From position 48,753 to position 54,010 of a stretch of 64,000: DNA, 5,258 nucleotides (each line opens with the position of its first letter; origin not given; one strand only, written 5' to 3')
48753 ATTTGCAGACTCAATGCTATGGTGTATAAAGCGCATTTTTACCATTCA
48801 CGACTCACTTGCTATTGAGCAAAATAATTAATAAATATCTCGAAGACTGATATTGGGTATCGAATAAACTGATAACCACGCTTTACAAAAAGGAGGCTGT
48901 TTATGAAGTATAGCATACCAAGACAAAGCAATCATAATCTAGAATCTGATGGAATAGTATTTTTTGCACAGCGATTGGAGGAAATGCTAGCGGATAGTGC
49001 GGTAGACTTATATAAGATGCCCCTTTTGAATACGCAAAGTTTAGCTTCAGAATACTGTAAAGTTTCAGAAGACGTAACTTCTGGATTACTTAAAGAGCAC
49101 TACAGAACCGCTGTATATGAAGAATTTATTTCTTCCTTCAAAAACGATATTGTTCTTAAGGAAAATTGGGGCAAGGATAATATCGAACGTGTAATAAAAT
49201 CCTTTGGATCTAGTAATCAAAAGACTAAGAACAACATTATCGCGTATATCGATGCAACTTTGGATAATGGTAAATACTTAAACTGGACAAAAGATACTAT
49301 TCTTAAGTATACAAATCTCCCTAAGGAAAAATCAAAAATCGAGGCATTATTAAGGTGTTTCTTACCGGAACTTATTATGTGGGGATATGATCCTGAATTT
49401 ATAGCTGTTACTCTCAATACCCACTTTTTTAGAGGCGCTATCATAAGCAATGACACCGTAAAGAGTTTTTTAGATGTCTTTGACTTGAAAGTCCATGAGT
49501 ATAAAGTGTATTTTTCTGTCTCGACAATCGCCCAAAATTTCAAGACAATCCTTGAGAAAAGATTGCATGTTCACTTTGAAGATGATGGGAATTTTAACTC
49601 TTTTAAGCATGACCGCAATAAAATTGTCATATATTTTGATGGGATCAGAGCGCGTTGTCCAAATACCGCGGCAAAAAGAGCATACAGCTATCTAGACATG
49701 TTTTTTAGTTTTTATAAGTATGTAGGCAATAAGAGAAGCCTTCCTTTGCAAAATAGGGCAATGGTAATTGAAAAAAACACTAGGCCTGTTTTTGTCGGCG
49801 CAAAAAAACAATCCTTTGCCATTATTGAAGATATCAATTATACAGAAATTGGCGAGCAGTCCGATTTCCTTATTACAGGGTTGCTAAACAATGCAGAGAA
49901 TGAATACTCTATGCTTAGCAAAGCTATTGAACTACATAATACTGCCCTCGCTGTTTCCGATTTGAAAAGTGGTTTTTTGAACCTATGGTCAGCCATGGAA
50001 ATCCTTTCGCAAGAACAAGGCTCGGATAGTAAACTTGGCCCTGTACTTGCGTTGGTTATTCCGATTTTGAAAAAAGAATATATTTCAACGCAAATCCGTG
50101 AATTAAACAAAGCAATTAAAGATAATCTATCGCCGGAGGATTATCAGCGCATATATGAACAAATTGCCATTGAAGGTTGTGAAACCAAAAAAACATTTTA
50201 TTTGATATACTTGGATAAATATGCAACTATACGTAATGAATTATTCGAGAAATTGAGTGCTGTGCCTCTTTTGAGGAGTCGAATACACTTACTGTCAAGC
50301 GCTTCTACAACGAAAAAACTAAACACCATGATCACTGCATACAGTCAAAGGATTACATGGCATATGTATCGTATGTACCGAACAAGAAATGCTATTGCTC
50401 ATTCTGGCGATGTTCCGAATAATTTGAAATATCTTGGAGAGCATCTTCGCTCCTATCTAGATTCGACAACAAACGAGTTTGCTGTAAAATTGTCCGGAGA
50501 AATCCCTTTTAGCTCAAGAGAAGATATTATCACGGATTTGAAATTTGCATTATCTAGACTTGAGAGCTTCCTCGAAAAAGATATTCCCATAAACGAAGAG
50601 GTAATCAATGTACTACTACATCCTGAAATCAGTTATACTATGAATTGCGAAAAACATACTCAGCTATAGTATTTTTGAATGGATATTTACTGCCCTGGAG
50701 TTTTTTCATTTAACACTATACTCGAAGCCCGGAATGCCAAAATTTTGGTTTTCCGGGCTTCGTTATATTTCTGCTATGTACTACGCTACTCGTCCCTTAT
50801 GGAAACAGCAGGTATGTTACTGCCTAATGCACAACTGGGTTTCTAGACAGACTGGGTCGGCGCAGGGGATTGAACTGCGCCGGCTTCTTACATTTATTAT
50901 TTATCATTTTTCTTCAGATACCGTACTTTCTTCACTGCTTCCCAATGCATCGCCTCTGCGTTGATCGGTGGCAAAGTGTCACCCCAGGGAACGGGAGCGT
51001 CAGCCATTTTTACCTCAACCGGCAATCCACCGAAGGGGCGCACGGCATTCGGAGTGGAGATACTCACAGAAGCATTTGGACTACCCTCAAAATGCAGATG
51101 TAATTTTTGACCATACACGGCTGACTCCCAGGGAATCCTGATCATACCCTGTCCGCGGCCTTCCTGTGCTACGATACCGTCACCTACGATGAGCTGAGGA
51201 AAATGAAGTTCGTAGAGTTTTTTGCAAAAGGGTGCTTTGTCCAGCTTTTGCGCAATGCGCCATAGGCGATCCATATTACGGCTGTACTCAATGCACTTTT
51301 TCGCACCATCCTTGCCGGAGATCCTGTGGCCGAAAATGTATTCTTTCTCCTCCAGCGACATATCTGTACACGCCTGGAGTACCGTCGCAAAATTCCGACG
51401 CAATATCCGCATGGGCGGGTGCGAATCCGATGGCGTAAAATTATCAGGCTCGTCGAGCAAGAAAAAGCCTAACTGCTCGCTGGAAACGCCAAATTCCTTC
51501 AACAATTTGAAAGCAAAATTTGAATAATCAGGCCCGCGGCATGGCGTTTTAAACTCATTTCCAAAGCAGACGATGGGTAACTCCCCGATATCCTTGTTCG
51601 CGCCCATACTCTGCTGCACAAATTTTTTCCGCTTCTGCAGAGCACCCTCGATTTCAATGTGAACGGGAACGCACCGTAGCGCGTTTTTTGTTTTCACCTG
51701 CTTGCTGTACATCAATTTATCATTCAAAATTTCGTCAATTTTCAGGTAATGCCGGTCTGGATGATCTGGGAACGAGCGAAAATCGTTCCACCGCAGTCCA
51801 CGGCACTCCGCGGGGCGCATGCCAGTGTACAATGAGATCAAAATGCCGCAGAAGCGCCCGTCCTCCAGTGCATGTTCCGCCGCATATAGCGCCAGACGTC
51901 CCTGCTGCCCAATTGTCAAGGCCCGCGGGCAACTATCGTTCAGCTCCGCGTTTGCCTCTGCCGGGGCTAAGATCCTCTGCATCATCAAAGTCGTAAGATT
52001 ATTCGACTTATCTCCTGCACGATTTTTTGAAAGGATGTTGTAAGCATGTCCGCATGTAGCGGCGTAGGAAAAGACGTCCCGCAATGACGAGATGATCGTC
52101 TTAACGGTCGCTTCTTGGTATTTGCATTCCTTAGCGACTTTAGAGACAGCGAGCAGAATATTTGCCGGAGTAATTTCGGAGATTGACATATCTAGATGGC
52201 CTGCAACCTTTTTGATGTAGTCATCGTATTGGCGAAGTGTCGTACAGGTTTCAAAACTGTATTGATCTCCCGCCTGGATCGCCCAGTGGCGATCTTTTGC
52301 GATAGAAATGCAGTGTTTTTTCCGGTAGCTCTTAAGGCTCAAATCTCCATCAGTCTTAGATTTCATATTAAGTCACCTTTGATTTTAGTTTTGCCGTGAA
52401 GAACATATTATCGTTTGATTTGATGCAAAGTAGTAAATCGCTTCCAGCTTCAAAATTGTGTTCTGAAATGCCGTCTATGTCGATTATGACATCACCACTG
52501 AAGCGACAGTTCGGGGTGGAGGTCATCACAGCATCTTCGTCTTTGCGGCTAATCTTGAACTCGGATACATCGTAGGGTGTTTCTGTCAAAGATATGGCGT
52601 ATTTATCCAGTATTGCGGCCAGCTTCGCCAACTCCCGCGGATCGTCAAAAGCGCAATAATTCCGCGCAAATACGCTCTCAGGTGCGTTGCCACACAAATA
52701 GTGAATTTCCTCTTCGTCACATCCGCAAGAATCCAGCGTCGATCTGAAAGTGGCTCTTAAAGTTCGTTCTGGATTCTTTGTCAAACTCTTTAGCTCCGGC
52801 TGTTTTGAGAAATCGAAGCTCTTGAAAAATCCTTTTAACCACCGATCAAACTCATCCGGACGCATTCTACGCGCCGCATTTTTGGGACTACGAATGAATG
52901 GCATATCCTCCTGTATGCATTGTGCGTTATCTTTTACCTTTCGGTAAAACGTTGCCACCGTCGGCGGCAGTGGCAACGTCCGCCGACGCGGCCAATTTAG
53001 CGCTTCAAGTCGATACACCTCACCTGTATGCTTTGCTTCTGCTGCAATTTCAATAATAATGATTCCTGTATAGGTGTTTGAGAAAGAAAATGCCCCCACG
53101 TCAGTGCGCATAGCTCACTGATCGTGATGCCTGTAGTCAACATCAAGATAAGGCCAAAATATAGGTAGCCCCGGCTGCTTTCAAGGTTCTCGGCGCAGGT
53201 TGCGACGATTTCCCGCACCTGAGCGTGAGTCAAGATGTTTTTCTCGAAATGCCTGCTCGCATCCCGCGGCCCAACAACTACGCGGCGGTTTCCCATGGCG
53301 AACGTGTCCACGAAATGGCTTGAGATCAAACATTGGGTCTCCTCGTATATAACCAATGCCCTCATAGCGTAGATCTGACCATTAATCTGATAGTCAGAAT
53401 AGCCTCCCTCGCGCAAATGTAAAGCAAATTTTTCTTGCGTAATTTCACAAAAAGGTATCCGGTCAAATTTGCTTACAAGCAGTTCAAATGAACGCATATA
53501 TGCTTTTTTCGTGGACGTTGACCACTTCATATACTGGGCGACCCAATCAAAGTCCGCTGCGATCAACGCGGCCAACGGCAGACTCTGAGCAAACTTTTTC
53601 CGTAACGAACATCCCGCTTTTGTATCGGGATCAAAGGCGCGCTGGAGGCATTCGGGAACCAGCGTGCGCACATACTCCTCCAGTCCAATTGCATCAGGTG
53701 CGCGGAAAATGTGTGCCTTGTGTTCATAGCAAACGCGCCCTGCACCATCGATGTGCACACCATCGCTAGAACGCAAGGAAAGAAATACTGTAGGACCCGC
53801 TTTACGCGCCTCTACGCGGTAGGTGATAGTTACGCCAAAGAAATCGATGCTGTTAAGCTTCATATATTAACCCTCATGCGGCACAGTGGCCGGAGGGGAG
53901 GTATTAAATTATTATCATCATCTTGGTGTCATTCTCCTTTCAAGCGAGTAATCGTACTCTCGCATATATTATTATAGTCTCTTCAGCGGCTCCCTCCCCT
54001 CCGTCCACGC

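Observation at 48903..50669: Stand-alone 588-aa HEPN-like (Rx4H) protein in an AT-rich insert: candidate undescribed abortive-infection/defence gene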

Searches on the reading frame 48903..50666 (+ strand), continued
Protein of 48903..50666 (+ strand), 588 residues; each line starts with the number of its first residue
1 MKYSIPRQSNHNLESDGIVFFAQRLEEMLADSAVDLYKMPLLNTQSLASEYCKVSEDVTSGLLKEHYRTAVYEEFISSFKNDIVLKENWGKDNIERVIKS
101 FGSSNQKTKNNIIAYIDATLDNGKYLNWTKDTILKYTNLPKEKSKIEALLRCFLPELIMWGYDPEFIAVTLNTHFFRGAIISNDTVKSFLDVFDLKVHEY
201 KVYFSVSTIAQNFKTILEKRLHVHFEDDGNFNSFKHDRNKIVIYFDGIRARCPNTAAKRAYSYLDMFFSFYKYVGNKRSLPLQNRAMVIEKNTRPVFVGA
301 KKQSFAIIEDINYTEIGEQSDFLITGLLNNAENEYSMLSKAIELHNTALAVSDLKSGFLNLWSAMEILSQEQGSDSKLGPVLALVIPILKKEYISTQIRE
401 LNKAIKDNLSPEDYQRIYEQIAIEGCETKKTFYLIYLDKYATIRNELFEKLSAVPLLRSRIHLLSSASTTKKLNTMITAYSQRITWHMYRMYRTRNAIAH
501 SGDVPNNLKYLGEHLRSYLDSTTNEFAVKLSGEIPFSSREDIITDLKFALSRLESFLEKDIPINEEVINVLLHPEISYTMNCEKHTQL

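Call 60: search_protein_representatives(alignment_id=A1)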
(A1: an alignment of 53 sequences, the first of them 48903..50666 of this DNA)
Query: 53 sequences, 586 profile positions. Proteins with E-value up to 0.001 (for the whole library): 2371; up to 1e-10: 1720; up to 1e-30: 721. The best 150 are listed.
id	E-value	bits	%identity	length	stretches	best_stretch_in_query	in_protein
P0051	9.2e-275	929.5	-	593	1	1-585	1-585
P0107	5.2e-208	709.1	-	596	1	1-579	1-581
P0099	1.3e-204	697.8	-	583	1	1-583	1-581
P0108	1.8e-196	671.0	-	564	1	18-576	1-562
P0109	2.1e-189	647.7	-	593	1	1-583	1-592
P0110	6.1e-188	642.8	-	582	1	1-579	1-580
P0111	7.2e-188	642.6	-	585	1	1-574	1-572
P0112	7.5e-183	626.0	-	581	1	1-573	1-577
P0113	5.1e-182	623.3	-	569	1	10-572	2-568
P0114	3.4e-178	610.6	-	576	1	1-572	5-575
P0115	3.2e-174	597.5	-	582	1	5-573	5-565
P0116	4.8e-172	590.3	-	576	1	1-576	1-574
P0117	5.6e-172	590.1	-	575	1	1-573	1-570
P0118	1.0e-168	579.4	-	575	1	5-576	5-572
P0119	8.5e-163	559.8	-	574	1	6-575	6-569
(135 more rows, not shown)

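Call 70: search_dna_similar(query=window:48903-50666:+, collection=phages, mode=protein, max_evalue=0.001, max_rows=15)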
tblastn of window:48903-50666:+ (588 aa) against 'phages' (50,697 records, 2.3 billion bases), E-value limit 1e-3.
No match.

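Call 71: search_dna_similar(query=window:48903-50666:+, collection=plasmids, mode=protein, max_evalue=0.001, max_rows=20)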
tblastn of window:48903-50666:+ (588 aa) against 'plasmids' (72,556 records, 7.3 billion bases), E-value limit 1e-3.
Records with a match: 8; places in all: 8; records where one place covers at least 80% of the query: 1.
Best place of each record, by identity: <60% 8.
By first word of the organism name: Bacillus 4; Planococcus 1; Serratia 1; Burkholderia 1; Paraburkholderia 1.
By predicted mobility (MOB-suite, as given by PLSDB): non-mobilizable 5; mobilizable 2; conjugative 1.
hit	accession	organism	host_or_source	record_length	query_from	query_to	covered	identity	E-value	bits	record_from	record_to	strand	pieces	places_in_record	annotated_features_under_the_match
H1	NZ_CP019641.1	Planococcus lenghuensis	whole organism,crude oil-contamination ...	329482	11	530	88%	21.8%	9e-11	73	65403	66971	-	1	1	hypothetical protein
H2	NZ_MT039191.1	Serratia proteamaculans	-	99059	324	524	34%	27.4%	3e-4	52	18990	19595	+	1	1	hypothetical protein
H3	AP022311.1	Burkholderia sp. SFA1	-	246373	323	535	36%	23.2%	1e-4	53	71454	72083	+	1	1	hypothetical protein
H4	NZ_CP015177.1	Bacillus thuringiensis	Bombyx mori,cell culture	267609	355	541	32%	25.6%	1e-5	56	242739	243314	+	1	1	hypothetical protein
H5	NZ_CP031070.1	Bacillus sp. JAS24-2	cell culture,soil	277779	345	522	30%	25.5%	1e-4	53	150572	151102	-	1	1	hypothetical protein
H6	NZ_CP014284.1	Bacillus thuringiensis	cell culture,soil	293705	345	522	30%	25.5%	2e-4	52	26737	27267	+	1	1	hypothetical protein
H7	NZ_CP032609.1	Bacillus thuringiensis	single cell,soil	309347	345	522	30%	25.5%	2e-4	52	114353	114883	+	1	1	hypothetical protein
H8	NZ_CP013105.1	Paraburkholderia caribensis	-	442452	323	522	34%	21.4%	7e-4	50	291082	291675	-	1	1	hypothetical protein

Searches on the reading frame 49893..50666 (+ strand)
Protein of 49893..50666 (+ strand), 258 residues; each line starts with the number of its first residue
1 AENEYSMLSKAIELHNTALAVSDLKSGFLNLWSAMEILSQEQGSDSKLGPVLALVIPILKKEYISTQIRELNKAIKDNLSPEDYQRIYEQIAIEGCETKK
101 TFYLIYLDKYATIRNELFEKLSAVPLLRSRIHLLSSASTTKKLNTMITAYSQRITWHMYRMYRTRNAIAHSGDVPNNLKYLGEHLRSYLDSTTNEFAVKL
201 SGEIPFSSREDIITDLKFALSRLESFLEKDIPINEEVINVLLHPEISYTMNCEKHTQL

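Call 72: predict_structure(alignment_id=A4)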
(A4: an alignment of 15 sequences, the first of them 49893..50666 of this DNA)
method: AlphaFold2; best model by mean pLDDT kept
length: 258 residues; sequences in the alignment: 15
mean_pLDDT: 89.7   pTM: 0.86
mean pLDDT of the five models: 89.7, 89.2, 89.2, 88.4, 88.2
residues with pLDDT >= 90: 198; 70-90: 41; 50-70: 12; < 50: 7
segments of 3 or more residues with pLDDT < 50: 252-258
pLDDT, mean of each block of 10 residues (from residue 1): 79 95 94 93 77 95 94 96 95 87 95 95 94 93 95 97 94 92 96 91 79 91 92 93 78 44
secondary structure, 60 per line:
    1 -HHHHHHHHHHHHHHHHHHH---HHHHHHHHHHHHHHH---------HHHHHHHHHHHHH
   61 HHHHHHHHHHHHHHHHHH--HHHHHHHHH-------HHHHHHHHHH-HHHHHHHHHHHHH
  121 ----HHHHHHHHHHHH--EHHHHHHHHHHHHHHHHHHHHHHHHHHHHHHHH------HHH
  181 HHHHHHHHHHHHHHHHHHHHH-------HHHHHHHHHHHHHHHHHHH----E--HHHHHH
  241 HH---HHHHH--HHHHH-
elements in order: H2-20 H24-38 H48-78 H81-89 H97-106 H108-120 H125-136 H140-171 H178-201 H209-227 H235-242 H246-250 H253-257

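Call 74: fold_search(model_id=the predicted structure, library=pdb)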
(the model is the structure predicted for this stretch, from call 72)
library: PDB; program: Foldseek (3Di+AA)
matches with E <= 10: 194; with E <= 0.001: 0
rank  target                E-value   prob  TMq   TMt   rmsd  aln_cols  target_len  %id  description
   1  7cub_C                5.1e-01  0.25  0.17  0.23  22.3       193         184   11  2.55-Angstrom Cryo-EM structure of Cytochrome bo3 from Escherichia coli in Native Membrane (released 2021-08-25)
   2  6r1j_D                9.5e-01  0.15  0.16  0.17  22.6       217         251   12  Structure of the soluble AhlC triple head mutant of the tripartite alpha-pore forming toxin, AHL, from Aeromonas hydro (released 2019-07-10)
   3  6h2f_B                9.5e-01  0.06  0.12  0.10  40.7       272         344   11  Structure of the pre-pore AhlB of the tripartite alpha-pore forming toxin, AHL, from Aeromonas hydrophila. (released 2019-07-10)
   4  4pho_C                9.9e-01  0.12  0.16  0.15  18.0       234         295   13  ClyA CC6/264 ox (2-303) (released 2014-09-24)
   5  8vp5_A                9.9e-01  0.10  0.17  0.09  21.2       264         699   14  Cryo-EM structure of the ABC transporter PCAT1 bound with ADP and Substrate (released 2024-10-30)
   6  8qqk_C                1.0e+00  0.14  0.15  0.19  22.2       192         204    9  Cryo-EM structure of E. coli cytochrome bo3 quinol oxidase assembled in peptidiscs (released 2024-04-24)
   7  6w2v_B                1.1e+00  0.09  0.14  0.16  19.7       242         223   13  Junction 23, DHR14-DHR18 (released 2020-04-15)
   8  7xmc_C                1.2e+00  0.15  0.17  0.23  22.4       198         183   11  Cryo-EM structure of Cytochrome bo3 from Escherichia coli, apo structure with DMSO (released 2022-12-21)
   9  6k7p                  1.2e+00  0.15  0.18  0.21  15.5       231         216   10  Crystal structure of human AFF4-THD domain (released 2020-03-11)
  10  6w2v_A                1.2e+00  0.10  0.15  0.18  22.4       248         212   10  Junction 23, DHR14-DHR18 (released 2020-04-15)
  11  6gy8_B                1.3e+00  0.12  0.17  0.14  28.3       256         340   11  Crystal structure of XaxA from Xenorhabdus nematophila (released 2018-07-25)
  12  6kn5                  1.3e+00  0.11  0.16  0.17  16.7       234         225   12  Crystal structure of AFF4 C-terminal domain (released 2020-07-08)
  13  6h2e_Q                1.3e+00  0.08  0.13  0.13  23.1       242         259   15  Structure of the soluble AhlC of the tripartite alpha-pore forming toxin, AHL, from Aeromonas hydrophila. (released 2019-07-10)
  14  6iv3_C                1.5e+00  0.06  0.13  0.12  24.1       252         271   12  Crystal structure of a bacterial Bestrophin homolog from Klebsiella pneumoniae with a mutation W252A (released 2019-11-13)
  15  6r80                  1.5e+00  0.14  0.18  0.20  16.0       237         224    9  Structure of AFF4 C-terminal homology domain (released 2019-06-12)
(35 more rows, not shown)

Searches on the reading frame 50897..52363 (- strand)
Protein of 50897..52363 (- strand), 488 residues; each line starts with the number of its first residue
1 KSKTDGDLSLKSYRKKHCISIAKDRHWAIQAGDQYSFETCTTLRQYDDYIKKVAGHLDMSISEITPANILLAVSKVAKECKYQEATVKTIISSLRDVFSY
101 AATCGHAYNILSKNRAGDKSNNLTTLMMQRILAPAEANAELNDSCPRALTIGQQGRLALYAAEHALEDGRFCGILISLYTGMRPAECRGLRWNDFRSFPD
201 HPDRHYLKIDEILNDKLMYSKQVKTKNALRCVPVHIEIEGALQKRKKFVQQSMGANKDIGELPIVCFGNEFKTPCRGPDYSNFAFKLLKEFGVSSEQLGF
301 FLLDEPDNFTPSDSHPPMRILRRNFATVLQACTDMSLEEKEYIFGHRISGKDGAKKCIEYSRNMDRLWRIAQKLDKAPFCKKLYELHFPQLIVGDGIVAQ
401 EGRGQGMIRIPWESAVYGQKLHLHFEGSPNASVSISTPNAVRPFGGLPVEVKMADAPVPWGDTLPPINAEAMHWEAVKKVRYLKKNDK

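Call 23: search_protein_families(library=pfam, proteins=[window:50897-52363:-], max_evalue=0.01)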
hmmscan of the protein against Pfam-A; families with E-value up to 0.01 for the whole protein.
window:50897-52363:- (488 aa): 2 families
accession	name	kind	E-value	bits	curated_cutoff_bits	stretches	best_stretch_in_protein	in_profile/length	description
PF02899.23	Phage_int_SAM_1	-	0.0022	18.6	22.3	1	42-102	18-80/83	Phage integrase, N-terminal SAM-like domain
PF22022.2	Phage_int_M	-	0.0041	17.8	27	1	44-107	26-85/96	Phage integrase central domain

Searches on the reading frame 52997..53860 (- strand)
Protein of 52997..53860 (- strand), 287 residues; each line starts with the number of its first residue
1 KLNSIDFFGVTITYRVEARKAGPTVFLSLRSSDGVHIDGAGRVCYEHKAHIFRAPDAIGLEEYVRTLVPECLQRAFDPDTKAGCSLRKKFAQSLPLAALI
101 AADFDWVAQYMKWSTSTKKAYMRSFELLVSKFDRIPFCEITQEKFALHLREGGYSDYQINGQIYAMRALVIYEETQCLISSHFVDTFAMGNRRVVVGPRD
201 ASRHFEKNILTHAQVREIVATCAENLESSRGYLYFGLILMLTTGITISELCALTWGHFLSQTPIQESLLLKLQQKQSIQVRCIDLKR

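Call 23: search_protein_families(library=pfam, proteins=[window:52997-53860:-], max_evalue=0.01)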
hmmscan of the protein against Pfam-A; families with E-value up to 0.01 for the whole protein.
window:52997-53860:- (287 aa): 1 family
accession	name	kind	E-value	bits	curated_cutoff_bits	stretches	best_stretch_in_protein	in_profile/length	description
PF00589.27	Phage_integrase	-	0.00064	20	27.1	1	209-257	2-48/172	Phage integrase family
